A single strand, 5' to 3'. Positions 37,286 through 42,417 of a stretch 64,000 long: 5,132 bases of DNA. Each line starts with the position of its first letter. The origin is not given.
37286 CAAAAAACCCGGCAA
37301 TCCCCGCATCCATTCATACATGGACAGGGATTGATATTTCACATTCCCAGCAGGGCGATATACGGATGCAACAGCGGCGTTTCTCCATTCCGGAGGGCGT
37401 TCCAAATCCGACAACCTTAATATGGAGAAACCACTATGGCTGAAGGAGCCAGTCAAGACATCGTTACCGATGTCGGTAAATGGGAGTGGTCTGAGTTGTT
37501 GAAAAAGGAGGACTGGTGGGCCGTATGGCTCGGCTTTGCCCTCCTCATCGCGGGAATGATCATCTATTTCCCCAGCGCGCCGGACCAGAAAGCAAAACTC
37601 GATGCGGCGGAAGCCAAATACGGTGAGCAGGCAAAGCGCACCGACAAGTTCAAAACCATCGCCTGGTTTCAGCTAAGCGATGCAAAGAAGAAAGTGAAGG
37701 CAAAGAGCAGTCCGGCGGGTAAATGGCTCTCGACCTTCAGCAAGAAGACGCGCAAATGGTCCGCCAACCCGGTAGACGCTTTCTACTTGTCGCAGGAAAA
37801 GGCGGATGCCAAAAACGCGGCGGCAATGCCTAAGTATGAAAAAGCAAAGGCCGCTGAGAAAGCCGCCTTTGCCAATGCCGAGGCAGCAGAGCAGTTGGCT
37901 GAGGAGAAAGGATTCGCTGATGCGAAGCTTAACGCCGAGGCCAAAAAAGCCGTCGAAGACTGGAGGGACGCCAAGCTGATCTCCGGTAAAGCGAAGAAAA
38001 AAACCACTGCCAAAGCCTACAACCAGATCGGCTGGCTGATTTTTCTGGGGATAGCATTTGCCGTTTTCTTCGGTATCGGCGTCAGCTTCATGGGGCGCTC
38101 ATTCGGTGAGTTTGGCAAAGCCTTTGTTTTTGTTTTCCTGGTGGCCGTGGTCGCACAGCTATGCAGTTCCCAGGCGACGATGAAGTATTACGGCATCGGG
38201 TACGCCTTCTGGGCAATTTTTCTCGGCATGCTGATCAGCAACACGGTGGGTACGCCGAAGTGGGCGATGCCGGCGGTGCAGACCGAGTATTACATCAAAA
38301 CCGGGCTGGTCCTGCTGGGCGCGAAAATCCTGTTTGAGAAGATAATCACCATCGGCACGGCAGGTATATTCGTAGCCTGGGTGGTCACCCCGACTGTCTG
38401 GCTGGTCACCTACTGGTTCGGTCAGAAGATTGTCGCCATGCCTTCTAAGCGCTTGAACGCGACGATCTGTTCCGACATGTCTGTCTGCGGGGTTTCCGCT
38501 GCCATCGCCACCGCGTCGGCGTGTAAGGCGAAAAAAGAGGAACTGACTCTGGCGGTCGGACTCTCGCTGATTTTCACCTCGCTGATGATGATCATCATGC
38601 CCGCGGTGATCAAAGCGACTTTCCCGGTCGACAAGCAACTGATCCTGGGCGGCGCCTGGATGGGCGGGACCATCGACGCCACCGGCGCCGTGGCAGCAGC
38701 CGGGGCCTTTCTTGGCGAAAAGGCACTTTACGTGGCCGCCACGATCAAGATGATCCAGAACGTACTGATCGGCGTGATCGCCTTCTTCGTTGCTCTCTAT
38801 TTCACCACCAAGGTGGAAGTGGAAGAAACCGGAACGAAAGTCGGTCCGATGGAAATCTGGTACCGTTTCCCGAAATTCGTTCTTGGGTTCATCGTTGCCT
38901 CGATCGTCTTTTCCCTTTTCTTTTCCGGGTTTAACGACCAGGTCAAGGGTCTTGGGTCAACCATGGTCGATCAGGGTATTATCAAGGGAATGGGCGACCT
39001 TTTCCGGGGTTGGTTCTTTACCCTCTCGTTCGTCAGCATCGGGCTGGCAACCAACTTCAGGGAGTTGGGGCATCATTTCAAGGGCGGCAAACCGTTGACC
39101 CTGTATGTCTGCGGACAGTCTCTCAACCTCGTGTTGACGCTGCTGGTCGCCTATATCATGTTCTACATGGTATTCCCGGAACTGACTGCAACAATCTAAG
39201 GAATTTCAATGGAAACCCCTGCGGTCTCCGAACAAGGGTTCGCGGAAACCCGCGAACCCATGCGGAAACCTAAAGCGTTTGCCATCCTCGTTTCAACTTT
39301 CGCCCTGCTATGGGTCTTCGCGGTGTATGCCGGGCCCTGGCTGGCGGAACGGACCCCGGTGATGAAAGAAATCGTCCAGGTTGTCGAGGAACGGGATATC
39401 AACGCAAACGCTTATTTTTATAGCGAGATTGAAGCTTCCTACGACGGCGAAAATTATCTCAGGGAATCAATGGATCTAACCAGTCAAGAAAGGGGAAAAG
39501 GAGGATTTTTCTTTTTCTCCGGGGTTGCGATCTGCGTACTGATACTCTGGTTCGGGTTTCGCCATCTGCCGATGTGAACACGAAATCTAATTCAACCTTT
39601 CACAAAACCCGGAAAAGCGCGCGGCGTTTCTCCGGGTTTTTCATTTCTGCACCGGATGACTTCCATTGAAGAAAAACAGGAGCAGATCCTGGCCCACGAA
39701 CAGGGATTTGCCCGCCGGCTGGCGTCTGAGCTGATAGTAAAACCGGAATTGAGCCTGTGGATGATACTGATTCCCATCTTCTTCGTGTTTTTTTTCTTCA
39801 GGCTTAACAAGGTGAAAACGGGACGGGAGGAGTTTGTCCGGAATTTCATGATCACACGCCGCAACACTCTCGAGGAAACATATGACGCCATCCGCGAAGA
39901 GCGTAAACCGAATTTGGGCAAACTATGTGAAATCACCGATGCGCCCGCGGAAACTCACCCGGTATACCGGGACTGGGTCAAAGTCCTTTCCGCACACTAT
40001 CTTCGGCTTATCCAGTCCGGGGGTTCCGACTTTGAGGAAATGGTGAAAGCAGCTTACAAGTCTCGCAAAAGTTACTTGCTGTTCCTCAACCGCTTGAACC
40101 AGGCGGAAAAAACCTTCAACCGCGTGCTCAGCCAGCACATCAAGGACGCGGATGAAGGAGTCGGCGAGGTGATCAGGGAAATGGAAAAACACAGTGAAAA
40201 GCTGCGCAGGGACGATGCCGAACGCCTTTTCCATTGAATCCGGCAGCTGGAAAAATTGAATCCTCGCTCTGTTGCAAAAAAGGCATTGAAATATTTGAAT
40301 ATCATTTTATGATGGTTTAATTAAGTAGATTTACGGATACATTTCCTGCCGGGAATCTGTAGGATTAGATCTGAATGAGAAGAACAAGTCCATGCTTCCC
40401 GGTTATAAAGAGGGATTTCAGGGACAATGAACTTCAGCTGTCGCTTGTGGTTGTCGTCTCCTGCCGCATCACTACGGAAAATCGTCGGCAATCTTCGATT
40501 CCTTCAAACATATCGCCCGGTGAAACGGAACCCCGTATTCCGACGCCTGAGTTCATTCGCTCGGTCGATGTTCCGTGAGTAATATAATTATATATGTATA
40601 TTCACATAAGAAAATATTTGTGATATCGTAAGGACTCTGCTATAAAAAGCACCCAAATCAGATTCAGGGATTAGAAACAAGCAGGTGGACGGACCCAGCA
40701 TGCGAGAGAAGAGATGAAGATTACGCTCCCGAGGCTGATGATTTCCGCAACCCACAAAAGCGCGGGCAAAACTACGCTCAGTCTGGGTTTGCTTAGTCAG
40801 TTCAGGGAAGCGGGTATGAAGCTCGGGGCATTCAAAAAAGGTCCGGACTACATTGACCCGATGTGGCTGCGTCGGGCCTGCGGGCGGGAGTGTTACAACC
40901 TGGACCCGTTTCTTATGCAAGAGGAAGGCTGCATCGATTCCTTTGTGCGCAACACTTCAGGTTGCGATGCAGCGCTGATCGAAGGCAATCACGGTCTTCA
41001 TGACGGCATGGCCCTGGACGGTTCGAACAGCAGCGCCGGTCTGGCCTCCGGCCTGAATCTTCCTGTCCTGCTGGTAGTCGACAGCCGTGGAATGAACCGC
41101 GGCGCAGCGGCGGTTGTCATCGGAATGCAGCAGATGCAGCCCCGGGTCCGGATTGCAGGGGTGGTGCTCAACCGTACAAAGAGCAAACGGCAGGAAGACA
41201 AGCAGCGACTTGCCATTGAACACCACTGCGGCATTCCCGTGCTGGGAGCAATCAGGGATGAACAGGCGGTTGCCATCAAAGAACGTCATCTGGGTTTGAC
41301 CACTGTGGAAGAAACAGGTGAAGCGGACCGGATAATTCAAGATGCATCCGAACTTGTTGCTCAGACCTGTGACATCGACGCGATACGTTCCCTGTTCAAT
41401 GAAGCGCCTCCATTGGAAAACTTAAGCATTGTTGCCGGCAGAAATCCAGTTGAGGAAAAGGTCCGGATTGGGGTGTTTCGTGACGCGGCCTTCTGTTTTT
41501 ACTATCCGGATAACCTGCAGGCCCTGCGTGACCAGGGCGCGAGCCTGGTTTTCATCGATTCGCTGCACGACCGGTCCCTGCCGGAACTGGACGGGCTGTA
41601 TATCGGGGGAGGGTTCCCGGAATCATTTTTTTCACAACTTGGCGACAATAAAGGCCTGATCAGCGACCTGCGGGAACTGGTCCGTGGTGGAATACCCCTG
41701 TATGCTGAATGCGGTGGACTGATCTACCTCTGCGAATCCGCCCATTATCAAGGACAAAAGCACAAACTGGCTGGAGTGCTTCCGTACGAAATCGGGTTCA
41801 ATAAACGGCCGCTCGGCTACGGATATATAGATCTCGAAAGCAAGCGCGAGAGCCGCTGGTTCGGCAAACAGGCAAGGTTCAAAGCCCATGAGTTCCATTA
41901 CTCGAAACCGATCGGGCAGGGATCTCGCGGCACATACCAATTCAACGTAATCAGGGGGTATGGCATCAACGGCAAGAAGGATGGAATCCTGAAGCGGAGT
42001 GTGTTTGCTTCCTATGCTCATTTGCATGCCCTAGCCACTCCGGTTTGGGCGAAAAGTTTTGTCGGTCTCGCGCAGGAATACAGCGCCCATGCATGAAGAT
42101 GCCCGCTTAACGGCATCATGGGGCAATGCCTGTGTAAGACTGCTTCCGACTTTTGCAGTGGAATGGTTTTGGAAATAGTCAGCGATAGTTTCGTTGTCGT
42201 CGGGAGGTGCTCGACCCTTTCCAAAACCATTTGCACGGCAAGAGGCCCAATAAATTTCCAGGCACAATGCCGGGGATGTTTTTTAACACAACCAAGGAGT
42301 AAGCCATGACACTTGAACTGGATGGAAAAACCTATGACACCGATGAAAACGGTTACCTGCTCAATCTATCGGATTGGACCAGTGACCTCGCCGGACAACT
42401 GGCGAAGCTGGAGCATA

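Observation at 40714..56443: Complete dsr locus of oxidative (reverse-Dsr) architecture: dsrNCABL-X-tusA-dsrEFH-(AhpD::Rieske)-cysG-dsrT-dsrMKJOP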

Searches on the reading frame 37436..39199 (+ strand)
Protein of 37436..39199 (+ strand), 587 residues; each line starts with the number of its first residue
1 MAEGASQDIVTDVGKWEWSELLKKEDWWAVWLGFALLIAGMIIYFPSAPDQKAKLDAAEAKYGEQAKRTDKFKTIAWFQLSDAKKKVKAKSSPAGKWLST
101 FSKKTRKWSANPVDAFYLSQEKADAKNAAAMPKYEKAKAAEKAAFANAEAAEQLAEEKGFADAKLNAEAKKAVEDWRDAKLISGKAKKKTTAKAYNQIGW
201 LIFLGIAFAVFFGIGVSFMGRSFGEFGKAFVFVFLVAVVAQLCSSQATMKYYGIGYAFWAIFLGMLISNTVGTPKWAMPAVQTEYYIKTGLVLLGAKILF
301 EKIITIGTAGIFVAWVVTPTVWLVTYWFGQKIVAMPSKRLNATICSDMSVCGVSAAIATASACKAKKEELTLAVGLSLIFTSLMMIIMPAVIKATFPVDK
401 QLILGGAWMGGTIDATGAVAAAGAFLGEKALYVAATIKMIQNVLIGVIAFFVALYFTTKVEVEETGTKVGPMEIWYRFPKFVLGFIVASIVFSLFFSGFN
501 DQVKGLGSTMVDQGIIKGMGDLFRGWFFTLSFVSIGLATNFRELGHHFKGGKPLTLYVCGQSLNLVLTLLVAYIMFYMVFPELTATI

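Call 6: search_protein_families(library=pfam, proteins=[window:37436-39199:+], max_evalue=0.01)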
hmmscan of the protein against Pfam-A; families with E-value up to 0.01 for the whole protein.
window:37436-39199:+ (587 aa): 1 family
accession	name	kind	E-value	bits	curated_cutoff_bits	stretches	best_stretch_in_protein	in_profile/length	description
PF03601.19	Cons_hypoth698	-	4.1e-42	144.6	24.5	1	230-554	3-301/304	Conserved hypothetical protein 698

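Call 44: search_protein_families(library=ncbifam, proteins=[window:37436-39199:+], max_evalue=0.00001)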
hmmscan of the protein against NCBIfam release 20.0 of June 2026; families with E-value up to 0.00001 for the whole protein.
window:37436-39199:+ (587 aa): 1 family
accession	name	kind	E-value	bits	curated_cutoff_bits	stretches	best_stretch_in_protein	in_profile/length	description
TIGR00698.1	TIGR00698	subfamily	2.5e-19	69.7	232.6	1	229-493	6-266/335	YeiH family putative sulfate export transporter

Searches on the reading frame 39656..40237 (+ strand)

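Call 4: search_protein_families(library=ncbifam, proteins=[window:39656-40237:+], max_evalue=0.001)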
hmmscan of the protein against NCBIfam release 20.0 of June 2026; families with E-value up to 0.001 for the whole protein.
window:39656-40237:+ (193 aa): 1 family
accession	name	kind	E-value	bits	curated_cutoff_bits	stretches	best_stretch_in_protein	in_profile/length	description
NF038143.1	HYxxLL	subfamily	1.1e-63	214.8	50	1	6-192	1-197/197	NF038143 family protein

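Call 6: search_protein_families(library=pfam, proteins=[window:39656-40237:+], max_evalue=0.01)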
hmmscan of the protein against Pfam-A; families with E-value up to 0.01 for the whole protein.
window:39656-40237:+ (193 aa): 0 families

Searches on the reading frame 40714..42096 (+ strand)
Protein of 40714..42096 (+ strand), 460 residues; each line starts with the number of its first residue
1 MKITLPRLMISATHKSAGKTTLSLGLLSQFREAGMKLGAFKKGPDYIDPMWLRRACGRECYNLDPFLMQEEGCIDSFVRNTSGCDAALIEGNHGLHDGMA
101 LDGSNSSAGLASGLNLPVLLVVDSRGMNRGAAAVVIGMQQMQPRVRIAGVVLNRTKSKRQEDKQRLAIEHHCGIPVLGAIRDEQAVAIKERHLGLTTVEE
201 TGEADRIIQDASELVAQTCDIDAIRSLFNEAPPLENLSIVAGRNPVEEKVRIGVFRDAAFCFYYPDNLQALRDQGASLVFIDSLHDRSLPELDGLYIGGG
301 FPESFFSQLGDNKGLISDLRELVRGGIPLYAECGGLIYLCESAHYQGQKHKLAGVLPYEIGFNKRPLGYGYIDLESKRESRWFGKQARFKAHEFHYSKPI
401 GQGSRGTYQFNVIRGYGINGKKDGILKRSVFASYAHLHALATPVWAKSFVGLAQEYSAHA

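Call 3: search_protein_families(library=ncbifam, proteins=[window:40714-42096:+], max_evalue=0.001)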
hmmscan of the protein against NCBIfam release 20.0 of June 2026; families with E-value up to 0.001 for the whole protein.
window:40714-42096:+ (460 aa): 10 families
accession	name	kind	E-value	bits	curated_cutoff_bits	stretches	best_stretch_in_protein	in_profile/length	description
NF002204.1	PRK01077.1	equivalog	1.3e-125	419.6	254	1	6-438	2-419/420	cobyrinic acid a,c-diamide synthase CobB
TIGR00379.1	cobB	subfamily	7.2e-122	407.5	261.4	1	7-453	1-447/449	cobyrinic/hydrogenobyrinic acid a,c-diamide synthase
NF033195.1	F430_CfbB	exception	4.1e-119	398.3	560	1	7-450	1-450/451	Ni-sirohydrochlorin a,c-diamide synthase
NF053748.1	bifunc_CobBC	exception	6.6e-99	332.3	950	1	5-458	1-448/797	bifunctional hydrogenobyrinic acid a,c-diamide synthase/histidinol phosphate aminotransferase CobBC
NF010471.0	PRK13896.1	equivalog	3.9e-72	243.6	693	1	9-441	5-423/433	cobyrinic acid a,c-diamide synthase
NF001989.1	PRK00784.1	equivalog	2.1e-06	26.7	273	0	106-201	146-244/480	cobyric acid synthase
NF004167.0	PRK05632.1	equivalog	9.7e-06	24.4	418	0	72-165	91-186/708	phosphate acetyltransferase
TIGR03800.1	PLP_synth_Pdx2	equivalog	2.2e-05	24.5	105.55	1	269-343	16-87/184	pyridoxal 5'-phosphate synthase glutaminase subunit PdxT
TIGR00313.1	cobQ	equivalog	0.00029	19.8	309.9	0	115-206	154-247/477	cobyric acid synthase CobQ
NF004921.0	PRK06278.1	equivalog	0.00072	18.6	354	0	7-166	241-405/482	cobyrinic acid a,c-diamide synthase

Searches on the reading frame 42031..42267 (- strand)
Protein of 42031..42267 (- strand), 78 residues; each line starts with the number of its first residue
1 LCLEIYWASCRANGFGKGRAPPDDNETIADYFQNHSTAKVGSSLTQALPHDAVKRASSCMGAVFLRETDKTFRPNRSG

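Call 74: search_protein_families(library=pfam, proteins=[window:42031-42267:-], max_evalue=0.01)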
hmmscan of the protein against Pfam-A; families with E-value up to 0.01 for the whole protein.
window:42031-42267:- (78 aa): 0 families
